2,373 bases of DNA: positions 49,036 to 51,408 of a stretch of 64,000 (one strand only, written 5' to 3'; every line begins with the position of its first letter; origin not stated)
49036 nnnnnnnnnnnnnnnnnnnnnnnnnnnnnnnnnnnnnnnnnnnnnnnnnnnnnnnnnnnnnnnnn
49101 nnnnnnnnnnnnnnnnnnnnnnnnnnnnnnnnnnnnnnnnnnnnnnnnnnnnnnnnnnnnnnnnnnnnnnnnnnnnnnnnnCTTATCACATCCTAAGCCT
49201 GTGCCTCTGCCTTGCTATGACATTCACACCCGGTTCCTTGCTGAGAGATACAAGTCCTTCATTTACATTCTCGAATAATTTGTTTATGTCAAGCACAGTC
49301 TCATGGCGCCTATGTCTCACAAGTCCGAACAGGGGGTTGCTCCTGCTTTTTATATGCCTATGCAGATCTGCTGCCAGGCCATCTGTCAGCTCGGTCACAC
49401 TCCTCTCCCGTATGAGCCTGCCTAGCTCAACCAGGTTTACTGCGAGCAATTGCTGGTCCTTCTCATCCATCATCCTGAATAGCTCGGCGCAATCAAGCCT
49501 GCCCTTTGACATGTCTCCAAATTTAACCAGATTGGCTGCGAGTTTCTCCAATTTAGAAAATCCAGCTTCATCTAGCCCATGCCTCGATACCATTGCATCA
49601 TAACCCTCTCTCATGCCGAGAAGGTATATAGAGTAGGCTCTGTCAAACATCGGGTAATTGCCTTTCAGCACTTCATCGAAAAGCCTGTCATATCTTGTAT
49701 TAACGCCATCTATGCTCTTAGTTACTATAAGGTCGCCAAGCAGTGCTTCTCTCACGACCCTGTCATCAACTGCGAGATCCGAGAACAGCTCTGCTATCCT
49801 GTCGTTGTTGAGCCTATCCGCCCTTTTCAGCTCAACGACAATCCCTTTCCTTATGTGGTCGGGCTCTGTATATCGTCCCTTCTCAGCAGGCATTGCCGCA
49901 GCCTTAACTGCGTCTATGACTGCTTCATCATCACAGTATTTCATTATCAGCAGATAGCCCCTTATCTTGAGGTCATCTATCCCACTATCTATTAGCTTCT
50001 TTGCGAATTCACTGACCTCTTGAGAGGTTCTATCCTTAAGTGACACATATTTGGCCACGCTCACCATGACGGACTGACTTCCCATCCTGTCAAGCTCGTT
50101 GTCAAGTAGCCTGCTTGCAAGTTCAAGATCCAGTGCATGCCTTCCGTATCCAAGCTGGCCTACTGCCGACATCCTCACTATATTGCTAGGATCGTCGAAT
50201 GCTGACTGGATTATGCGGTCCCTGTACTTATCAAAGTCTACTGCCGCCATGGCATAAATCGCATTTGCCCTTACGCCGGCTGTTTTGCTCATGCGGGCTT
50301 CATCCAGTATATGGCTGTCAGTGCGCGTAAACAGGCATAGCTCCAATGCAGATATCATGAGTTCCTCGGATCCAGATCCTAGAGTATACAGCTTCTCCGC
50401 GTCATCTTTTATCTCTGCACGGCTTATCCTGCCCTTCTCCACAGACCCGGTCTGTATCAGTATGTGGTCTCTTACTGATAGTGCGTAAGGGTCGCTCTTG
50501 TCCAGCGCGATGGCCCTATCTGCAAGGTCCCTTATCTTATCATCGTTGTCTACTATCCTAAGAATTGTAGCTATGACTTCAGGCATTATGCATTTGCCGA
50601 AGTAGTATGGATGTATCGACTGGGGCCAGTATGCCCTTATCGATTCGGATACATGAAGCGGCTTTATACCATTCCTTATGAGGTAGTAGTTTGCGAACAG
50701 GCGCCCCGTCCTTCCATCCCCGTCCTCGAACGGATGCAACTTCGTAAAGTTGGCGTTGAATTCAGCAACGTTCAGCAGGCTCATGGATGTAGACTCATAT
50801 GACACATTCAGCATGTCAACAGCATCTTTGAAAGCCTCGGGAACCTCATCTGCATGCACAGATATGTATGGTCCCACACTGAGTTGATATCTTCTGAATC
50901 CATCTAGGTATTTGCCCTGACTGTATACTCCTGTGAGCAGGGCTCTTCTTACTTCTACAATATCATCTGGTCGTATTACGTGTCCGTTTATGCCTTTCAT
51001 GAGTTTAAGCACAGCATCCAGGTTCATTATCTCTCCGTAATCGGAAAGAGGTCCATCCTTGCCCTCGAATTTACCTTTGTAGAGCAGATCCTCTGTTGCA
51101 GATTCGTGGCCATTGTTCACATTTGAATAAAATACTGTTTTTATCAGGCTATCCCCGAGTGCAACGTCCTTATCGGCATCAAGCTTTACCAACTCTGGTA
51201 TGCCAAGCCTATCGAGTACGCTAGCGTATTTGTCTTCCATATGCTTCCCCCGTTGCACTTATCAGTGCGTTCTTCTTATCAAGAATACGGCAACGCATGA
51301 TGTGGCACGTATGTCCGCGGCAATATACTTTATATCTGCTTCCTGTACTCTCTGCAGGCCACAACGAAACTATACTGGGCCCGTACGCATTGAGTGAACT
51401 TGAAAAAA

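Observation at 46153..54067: Eight-kb concentration of nucleotide-transfer and nucleotide-hydrolysis enzymes around a Fic protein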

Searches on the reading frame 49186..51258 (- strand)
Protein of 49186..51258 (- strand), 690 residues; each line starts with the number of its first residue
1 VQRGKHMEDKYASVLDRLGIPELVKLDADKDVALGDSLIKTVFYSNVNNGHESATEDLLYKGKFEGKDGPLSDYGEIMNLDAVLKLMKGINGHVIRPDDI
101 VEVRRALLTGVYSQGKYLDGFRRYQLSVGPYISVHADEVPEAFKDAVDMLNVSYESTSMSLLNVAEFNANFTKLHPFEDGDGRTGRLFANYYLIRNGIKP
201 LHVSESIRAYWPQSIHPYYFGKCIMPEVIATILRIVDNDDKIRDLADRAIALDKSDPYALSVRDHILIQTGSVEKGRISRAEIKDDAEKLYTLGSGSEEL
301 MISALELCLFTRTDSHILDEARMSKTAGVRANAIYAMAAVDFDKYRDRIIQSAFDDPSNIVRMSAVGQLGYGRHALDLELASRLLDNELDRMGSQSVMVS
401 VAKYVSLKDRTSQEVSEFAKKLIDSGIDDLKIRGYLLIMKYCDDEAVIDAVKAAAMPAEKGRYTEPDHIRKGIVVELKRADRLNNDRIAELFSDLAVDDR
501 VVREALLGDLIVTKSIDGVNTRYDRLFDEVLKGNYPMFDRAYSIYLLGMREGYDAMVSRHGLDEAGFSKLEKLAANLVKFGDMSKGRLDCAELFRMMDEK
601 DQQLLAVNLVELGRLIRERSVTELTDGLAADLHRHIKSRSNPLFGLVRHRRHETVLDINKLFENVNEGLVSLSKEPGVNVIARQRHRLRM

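Call 3: search_protein_families(library=pfam, proteins=[window:49186-51258:-], max_evalue=0.01)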
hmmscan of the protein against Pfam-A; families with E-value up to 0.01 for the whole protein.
window:49186-51258:- (690 aa): 1 family
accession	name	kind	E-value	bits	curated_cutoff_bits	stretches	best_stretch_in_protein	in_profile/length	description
PF02661.23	Fic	-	7e-11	43.3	24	1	96-193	3-93/93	Fic/DOC family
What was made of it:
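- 49186..51240 (-): Fic-HEAT protein, 684 aa. It has an N-terminal FICD-like Fic domain of about 230 aa with motif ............, and the canonical inhibitory motif is replaced by SNVNNG. A C-terminal HEAT/alphaRep solenoid of about 450 aa follows. This is the core gene of the module. Pfam Fic, 43 bits (call 3).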

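Call 4: search_protein_families(library=ncbifam, proteins=[window:49186-51258:-], max_evalue=0.01)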
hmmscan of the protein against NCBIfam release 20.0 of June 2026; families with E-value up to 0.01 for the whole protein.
window:49186-51258:- (690 aa): 1 family
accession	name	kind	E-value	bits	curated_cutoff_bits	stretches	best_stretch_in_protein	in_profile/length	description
NF046030.1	ProtAdlyltaseSoFic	equivalog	9.1e-05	21.6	550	1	161-199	179-217/361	protein adenylyltransferase Fic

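Call 7: find_homologous_proteins(query=window:49186-51240:-, max_evalue=0.00001)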
Query window:49186-51240:- (684 aa): 3 proteins with E <= 0.00001 among 8000 candidates.
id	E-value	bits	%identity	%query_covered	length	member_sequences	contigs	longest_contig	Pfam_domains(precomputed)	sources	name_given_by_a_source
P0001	0.0e+0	1508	100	100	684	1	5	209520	PF02661.24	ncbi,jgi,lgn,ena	jgi:hypothetical protein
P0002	3.1e-133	464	41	89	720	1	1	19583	PF13646.13,PF02661.24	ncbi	ncbi:MAG: Fic family protein [Candidatus Micrarchaeaceae archaeon]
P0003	6.9e-123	430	37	98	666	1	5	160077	PF02661.24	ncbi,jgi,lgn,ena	jgi:hypothetical protein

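Call 8: find_encoding_contigs(protein=P0003, flank=10000, max_places=4)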
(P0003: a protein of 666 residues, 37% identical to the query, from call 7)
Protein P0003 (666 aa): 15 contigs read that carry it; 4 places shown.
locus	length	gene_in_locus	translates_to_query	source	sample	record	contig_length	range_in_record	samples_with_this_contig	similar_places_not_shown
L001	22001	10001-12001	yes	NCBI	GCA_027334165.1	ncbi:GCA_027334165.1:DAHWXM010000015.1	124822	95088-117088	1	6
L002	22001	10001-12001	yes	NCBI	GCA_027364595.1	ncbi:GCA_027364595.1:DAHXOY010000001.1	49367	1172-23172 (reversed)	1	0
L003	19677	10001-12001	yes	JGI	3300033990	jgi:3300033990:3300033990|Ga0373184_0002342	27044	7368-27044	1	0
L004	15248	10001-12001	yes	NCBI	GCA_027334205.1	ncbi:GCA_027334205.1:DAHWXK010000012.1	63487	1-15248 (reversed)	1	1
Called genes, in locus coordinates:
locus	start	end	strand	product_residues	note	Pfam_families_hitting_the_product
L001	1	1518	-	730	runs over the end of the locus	PF00009:GTP_EFTU, PF01926:MMR_HSR1 (weak), PF22042:EF-G_D2, PF03144:GTP_EFTU_D2, PF14492:EFG_III, PF16658:RF3_C (weak), PF03764:EFG_IV, PF00679:EFG_C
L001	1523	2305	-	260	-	PF00177:Ribosomal_S7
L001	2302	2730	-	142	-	PF00164:Ribosom_S12_S23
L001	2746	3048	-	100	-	PF01248:Ribosomal_L7Ae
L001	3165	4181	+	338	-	PF00491:Arginase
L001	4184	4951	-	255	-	PF01513:NAD_kinase (weak), PF20143:NAD_kinase_C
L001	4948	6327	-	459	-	PF00890:FAD_binding_2 (weak), PF01134:GIDA (weak), PF01266:DAO (faint), PF07992:Pyr_redox_2, PF12831:FAD_oxidored, PF13450:NAD_binding_8 (weak), PF00070:Pyr_redox, PF02852:Pyr_redox_dim, +2 more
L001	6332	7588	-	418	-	PF00364:Biotin_lipoyl, PF25917:BSH_RND (weak), PF25997:BSH_YhbJ (weak), PF02817:E3_binding, PF00198:2-oxoacid_dh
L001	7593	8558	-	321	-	PF02779:Transket_pyr, PF02780:Transketolase_C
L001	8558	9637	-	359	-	PF00676:E1_dh, PF00456:Transketolase_N (weak), PF13292:DXP_synthase_N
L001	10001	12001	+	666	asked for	PF02661:Fic (weak)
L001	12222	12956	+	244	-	PF00483:NTP_transferase, PF12804:NTP_transf_3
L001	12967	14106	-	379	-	PF01546:Peptidase_M20, PF07687:M20_dimer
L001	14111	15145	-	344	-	-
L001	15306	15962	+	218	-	-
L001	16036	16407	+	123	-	-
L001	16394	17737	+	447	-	PF00982:Glyco_transf_20 (weak), PF21269:TreT_GT1 (faint), PF20706:GT4-conflict, PF00534:Glycos_transf_1, PF13692:Glyco_trans_1_4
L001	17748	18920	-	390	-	PF01566:Nramp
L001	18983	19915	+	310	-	-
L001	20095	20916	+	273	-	PF13385:Laminin_G_3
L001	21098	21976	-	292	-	PF00892:EamA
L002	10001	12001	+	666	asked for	PF02661:Fic (weak)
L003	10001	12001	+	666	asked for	PF02661:Fic (weak)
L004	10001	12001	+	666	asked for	PF02661:Fic (weak)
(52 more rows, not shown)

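Call 9: find_encoding_contigs(protein=P0002, flank=10000, max_places=3)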
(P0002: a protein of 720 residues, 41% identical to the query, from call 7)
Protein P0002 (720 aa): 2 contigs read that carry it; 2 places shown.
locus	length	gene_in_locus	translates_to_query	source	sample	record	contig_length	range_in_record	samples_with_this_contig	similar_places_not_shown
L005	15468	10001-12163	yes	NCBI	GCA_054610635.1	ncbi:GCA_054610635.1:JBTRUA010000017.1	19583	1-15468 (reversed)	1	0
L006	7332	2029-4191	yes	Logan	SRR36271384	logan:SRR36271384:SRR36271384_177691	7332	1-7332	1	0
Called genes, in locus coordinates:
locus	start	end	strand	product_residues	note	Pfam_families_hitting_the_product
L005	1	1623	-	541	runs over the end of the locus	PF06418:CTP_synth_N, PF00117:GATase, PF07722:Peptidase_C26 (faint)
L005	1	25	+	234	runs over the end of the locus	PF00535:Glycos_transf_2, PF13641:Glyco_tranf_2_3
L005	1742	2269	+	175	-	PF00719:Pyrophosphatase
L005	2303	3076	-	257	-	PF05670:NFACT-R_1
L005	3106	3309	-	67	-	PF00584:SecE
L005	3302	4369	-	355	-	PF00091:Tubulin, PF12327:FtsZ_C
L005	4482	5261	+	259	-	PF00702:Hydrolase, PF13419:HAD_2, PF13242:Hydrolase_like (weak)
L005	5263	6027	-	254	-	-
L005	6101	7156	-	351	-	PF00579:tRNA-synt_1b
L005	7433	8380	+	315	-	PF11969:DcpS_C (weak), PF01230:HIT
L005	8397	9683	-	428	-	PF08665:PglZ (faint), PF01663:Phosphodiest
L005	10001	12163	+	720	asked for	PF02661:Fic, PF13646:HEAT_2 (faint)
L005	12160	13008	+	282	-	PF00702:Hydrolase, PF13419:HAD_2, PF13242:Hydrolase_like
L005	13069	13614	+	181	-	PF01923:Cob_adeno_trans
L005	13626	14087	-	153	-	PF04079:SMC_ScpB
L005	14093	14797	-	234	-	PF02616:SMC_ScpA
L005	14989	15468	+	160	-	PF00171:Aldedh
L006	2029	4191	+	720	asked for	PF02661:Fic, PF13646:HEAT_2 (faint)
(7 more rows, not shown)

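Call 12: find_related_loci(query=A1, collection=genome_contigs, flank=10000)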
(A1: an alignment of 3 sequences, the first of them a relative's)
Query A1 (684 aa) in genome_contigs; peptide patterns used: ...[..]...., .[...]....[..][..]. (x = any residue, [..] = any of these).
86 stretches matched a pattern; 1 encode a relative of the query (tblastn E <= 1e-3); 1 distinct loci.
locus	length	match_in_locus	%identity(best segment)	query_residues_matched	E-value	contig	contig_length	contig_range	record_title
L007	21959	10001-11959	37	1-672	1e-131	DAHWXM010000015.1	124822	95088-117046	MAG TPA_asm: Candidatus Micrarchaeota archaeon isolate clean2166 k141_581631, whole genome shotgun sequence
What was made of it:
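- Tried and rejected: GTDB genome scan (call 12).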

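Call 13: find_encoding_contigs(protein=P0001, flank=10000, max_places=5)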
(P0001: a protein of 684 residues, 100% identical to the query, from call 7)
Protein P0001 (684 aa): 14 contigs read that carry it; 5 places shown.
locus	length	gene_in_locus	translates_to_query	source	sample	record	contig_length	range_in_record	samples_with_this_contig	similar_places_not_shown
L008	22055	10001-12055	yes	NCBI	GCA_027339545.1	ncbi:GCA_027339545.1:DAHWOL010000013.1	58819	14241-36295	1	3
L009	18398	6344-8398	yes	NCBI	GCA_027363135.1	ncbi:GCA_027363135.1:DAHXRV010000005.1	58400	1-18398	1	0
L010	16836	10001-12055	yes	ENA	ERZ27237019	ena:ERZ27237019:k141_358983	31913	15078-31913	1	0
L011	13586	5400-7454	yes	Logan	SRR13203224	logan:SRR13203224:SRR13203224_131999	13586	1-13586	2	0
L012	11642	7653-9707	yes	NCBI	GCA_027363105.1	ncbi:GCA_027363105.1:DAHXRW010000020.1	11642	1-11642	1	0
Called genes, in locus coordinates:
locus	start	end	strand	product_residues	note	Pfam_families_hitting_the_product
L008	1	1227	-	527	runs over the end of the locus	PF06418:CTP_synth_N, PF00117:GATase, PF07722:Peptidase_C26 (faint)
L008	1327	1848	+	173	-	PF00719:Pyrophosphatase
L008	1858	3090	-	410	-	-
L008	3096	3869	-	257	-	PF05670:NFACT-R_1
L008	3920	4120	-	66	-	PF00584:SecE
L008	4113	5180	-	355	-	PF00091:Tubulin, PF12327:FtsZ_C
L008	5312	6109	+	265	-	PF00702:Hydrolase, PF13419:HAD_2, PF13242:Hydrolase_like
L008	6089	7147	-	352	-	PF00579:tRNA-synt_1b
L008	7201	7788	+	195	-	PF12146:Hydrolase_4 (weak), PF12697:Abhydrolase_6 (weak)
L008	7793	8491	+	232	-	PF00483:NTP_transferase, PF12804:NTP_transf_3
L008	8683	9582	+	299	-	PF01230:HIT, PF11969:DcpS_C, PF01230:HIT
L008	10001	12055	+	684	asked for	PF02661:Fic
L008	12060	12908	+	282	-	PF00702:Hydrolase, PF13419:HAD_2, PF13242:Hydrolase_like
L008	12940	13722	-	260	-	-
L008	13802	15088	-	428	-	PF08665:PglZ (faint), PF01663:Phosphodiest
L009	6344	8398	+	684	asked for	PF02661:Fic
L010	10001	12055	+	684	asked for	PF02661:Fic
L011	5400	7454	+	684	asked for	PF02661:Fic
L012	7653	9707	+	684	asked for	PF02661:Fic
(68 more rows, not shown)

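Call 20: find_related_loci(query=A1, collection=metagenome_contigs, flank=10000)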
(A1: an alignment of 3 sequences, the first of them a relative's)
Query A1 (684 aa) in metagenome_contigs; peptide patterns used: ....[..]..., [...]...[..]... (x = any residue, [..] = any of these).
293 stretches matched a pattern; 44 encode a relative of the query (tblastn E <= 1e-3); 44 distinct loci.
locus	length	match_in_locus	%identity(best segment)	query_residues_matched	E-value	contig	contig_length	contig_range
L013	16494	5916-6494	23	3-191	9e-9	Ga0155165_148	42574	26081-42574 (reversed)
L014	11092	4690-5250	26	9-191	2e-8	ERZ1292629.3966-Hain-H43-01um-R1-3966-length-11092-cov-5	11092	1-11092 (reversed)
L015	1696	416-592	37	138-197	3e-8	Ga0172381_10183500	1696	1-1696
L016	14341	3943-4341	30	70-191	9e-8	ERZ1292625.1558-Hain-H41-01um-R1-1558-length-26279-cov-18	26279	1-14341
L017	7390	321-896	25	4-191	1e-7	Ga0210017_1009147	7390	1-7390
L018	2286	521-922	26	70-191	9e-8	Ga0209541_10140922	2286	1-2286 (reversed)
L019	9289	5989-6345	29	92-204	3e-7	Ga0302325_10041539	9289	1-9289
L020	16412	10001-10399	26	70-191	1e-6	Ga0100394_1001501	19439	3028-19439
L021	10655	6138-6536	26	70-191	1e-6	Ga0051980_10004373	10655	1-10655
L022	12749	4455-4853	26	70-191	1e-6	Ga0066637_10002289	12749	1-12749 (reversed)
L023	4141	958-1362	26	67-191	2e-6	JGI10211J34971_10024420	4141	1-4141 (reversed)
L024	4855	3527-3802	28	113-194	3e-6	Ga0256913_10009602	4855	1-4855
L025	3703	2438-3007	24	3-191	5e-6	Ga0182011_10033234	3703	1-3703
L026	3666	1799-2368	23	9-193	5e-6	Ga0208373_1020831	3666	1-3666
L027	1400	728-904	34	131-191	5e-6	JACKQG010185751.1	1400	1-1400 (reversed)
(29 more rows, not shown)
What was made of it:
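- Tried and rejected: Metagenome scan with the Fic-HEAT alignment (call 20).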

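Call 21: search_protein_representatives(alignment_id=A1)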
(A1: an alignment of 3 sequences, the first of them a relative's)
Query: 3 sequences, 664 profile positions. Proteins with E-value up to 0.001 (for the whole library): 1198; up to 1e-10: 59; up to 1e-30: 46. The best 150 are listed.
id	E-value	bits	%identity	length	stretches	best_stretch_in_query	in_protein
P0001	0.0e+00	1139.8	-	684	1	1-664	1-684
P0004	7.7e-260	880.4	-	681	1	2-652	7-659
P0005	4.2e-181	620.2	-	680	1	3-652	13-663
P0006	1.8e-138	479.4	-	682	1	1-614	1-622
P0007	4.1e-111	388.9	-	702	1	1-594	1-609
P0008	1.1e-104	367.7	-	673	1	1-594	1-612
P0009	2.4e-103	363.3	-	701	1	4-553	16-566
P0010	2.0e-99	350.4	-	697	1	5-566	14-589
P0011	1.4e-94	334.3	-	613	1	1-594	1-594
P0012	3.4e-93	329.7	-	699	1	3-566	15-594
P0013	9.2e-93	328.3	-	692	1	4-561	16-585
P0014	7.9e-92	325.2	-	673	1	3-582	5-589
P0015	4.7e-87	309.4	-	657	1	1-597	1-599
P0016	8.6e-87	308.6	-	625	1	2-597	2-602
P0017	4.0e-86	306.4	-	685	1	2-544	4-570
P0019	4.2e-85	303.0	-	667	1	1-645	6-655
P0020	2.4e-84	300.5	-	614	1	3-597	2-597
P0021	2.5e-81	290.6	-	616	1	1-597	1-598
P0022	2.5e-77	277.3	-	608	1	7-596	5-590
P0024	1.9e-70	254.6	-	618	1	4-594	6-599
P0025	1.3e-64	235.3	-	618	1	2-593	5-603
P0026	5.7e-64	233.2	-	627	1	4-595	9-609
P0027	5.0e-62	226.7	-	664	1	5-640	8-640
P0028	1.8e-61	224.9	-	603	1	4-560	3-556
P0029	2.8e-60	221.0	-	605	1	9-537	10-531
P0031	2.7e-59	217.7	-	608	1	1-595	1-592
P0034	1.2e-54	202.4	-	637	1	22-596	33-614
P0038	3.1e-50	187.8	-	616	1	3-599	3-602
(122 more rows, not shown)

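Call 24: find_homologous_proteins(query=A2, max_evalue=1e-20)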
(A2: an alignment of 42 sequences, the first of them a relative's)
Query A2 (42 sequences) (684 aa, profile of the alignment): 3 proteins with E <= 1e-20 among 8000 candidates.
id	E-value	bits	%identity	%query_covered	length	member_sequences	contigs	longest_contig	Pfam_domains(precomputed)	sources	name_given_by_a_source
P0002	1.1e-200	686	41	89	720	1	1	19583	PF13646.13,PF02661.24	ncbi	ncbi:MAG: Fic family protein [Candidatus Micrarchaeaceae archaeon]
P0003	1.3e-193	663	37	98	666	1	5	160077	PF02661.24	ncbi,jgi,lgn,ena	jgi:hypothetical protein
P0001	3.3e-181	622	100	100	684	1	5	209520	PF02661.24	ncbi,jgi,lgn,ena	jgi:hypothetical protein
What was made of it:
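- Tried and rejected: Profile search with 42 family members (call 24). find_homologous_proteins returned only the same three proteins.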
